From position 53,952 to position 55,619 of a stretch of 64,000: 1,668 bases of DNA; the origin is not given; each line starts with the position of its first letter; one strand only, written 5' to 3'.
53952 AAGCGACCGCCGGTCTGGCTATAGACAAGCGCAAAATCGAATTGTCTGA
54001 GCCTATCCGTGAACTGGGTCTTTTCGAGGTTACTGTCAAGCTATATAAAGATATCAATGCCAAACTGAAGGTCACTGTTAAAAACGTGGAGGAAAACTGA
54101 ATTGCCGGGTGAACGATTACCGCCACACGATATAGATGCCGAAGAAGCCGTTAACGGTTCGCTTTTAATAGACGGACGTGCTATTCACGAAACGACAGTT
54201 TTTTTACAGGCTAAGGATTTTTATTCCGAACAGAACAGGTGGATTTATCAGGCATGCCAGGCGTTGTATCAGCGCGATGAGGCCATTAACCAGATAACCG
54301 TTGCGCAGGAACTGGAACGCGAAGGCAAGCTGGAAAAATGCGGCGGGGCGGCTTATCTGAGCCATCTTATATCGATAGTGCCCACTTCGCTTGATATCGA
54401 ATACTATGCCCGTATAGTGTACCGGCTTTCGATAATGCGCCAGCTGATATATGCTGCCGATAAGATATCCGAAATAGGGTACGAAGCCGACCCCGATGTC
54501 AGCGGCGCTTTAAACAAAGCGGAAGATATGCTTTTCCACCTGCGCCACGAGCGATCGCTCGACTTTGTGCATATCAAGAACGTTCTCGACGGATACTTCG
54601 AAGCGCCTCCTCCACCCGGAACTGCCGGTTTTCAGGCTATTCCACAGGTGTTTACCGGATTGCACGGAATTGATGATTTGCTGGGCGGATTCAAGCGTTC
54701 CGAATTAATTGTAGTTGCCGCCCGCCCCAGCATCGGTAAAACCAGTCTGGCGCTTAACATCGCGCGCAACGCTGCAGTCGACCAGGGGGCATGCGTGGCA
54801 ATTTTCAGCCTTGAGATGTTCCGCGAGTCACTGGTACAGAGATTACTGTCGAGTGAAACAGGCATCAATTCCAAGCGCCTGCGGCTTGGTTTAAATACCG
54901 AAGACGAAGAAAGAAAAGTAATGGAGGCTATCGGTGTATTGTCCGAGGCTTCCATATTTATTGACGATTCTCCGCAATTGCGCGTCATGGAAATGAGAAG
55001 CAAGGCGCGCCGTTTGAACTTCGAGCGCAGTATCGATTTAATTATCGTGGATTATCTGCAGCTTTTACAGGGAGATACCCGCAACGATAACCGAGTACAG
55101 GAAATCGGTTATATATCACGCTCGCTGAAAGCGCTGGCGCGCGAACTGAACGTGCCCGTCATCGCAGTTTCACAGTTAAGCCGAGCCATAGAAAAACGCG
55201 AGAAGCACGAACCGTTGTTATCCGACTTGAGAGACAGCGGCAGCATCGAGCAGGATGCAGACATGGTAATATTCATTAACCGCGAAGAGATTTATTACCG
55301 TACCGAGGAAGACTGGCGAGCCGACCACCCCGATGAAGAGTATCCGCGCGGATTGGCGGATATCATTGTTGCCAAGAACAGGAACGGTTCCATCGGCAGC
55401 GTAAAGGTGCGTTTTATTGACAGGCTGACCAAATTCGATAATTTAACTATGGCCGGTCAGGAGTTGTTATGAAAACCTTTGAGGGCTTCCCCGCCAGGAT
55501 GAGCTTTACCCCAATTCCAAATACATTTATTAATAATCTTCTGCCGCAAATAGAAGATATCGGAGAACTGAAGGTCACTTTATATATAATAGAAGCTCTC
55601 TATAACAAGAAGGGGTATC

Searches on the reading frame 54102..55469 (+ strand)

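Call 83: search_protein_families(library=pfam, proteins=[window:54102-55469:+], max_evalue=0.000001)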
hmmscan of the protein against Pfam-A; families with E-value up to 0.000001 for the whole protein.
window:54102-55469:+ (456 aa): 3 families
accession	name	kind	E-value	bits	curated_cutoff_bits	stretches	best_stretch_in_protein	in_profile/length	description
PF03796.21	DnaB_C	-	1.4e-97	326.6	27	1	184-447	3-255/255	DnaB-like helicase C terminal domain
PF00772.26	DnaB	-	5e-30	104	23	1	7-107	2-102/103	DnaB-like helicase N terminal domain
PF13481.12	AAA_25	-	5.1e-12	46.3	27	1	191-359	23-190/195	AAA domain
